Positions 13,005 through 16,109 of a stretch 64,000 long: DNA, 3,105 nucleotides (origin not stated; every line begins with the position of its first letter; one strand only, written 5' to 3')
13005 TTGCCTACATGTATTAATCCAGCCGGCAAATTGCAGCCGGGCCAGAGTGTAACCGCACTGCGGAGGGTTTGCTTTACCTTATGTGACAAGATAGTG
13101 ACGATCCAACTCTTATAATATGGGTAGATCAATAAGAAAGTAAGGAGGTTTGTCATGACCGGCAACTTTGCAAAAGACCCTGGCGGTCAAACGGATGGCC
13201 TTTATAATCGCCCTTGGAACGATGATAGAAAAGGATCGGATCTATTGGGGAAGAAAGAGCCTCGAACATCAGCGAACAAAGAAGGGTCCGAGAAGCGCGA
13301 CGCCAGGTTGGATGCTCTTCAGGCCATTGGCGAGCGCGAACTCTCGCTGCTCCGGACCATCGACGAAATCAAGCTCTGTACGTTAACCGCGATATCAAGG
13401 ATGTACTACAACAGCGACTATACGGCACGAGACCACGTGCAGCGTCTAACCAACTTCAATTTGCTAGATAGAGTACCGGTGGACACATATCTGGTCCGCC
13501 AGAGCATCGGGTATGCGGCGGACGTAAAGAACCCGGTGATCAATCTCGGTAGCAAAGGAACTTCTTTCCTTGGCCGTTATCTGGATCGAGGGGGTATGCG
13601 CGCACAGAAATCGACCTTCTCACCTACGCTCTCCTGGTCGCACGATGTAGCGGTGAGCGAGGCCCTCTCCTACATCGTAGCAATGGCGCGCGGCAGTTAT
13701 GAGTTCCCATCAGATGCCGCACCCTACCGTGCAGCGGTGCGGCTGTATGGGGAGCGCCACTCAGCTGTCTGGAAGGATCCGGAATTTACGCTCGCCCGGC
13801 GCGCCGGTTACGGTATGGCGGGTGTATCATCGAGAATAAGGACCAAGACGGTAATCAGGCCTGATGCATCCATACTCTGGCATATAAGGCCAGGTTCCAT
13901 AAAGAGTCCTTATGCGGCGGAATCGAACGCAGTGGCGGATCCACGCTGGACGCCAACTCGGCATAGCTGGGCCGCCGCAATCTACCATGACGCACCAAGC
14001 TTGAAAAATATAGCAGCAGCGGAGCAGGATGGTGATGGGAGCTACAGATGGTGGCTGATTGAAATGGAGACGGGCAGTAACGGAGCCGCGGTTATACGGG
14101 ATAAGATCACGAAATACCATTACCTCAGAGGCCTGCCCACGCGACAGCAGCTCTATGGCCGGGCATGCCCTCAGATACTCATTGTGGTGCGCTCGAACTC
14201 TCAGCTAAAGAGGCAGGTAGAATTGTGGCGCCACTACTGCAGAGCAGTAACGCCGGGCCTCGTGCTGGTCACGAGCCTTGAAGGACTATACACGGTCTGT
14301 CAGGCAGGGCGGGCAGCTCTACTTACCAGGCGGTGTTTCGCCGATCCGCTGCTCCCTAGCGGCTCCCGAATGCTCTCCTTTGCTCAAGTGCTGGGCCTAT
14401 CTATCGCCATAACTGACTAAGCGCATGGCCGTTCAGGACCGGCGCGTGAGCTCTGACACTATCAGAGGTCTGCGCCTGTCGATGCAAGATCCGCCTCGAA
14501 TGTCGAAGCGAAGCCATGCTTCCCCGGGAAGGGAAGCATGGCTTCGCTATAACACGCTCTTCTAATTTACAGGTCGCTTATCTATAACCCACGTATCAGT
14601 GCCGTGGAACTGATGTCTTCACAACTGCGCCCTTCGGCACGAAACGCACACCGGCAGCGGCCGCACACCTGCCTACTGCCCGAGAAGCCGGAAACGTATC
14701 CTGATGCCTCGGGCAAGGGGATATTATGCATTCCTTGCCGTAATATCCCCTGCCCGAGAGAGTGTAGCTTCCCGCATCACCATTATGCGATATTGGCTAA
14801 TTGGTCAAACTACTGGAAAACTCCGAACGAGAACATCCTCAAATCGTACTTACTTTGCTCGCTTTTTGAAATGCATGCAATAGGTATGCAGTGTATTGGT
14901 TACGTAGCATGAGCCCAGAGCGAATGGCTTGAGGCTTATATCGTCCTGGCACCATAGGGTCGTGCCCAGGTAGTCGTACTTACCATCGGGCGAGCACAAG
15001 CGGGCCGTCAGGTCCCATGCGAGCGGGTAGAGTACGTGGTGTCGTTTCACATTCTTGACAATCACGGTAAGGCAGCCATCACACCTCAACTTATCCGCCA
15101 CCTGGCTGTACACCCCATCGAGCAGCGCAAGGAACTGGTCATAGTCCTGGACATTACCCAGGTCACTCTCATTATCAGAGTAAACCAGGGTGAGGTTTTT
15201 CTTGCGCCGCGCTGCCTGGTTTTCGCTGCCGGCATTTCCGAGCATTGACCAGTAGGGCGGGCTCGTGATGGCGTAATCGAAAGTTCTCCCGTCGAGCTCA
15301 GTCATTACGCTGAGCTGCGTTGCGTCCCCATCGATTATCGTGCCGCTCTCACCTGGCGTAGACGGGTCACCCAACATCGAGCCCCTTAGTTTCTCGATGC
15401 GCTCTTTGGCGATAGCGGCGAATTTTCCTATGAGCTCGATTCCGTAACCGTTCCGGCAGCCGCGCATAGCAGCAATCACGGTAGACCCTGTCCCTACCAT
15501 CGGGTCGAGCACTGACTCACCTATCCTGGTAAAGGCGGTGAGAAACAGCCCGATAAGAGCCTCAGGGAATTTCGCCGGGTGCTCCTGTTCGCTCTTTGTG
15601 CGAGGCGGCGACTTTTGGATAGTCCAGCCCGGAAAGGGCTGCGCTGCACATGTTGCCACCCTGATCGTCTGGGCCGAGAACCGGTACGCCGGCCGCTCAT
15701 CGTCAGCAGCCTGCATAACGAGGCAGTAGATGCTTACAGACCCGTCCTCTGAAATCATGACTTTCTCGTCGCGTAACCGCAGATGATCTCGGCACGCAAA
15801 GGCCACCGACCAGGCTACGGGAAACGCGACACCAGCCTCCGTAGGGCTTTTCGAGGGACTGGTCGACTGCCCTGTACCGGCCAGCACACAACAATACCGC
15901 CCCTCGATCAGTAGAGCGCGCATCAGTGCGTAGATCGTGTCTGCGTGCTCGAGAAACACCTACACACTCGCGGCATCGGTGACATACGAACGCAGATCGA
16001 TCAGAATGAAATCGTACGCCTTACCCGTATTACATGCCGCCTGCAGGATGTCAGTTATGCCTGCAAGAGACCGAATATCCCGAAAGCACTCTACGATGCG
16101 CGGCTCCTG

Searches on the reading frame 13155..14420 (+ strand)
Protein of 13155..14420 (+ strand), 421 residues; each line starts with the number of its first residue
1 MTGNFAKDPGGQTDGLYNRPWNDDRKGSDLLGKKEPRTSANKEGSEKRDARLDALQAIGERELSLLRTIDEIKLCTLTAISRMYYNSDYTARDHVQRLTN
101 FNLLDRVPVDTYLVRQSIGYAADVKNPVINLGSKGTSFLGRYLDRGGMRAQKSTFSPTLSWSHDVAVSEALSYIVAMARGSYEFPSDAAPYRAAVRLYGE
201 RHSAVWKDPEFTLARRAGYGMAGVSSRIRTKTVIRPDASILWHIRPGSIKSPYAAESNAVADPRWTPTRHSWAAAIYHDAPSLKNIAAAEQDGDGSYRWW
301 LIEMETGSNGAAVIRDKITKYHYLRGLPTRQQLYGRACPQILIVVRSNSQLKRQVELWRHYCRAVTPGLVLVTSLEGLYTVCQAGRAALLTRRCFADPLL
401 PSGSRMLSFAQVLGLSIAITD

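Call 55: search_protein_families(library=pfam, max_evalue=0.001, proteins=[window:13155-14420:+])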
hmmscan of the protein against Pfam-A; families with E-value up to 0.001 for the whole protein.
window:13155-14420:+ (421 aa): 1 family
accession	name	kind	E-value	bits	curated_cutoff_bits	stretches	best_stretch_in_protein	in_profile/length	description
PF13814.12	Replic_Relax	-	2.1e-07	31.6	25.3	0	66-243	1-147/191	Replication-relaxation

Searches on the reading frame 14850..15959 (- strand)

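Call 55: search_protein_families(library=pfam, max_evalue=0.001, proteins=[window:14850-15959:-])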
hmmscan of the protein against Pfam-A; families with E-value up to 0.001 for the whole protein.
window:14850-15959:- (369 aa): 1 family
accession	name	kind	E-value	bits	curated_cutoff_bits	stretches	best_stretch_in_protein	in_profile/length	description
PF01555.25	N6_N4_Mtase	-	2.8e-17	63.9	26.7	1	112-186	144-221/221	DNA methylase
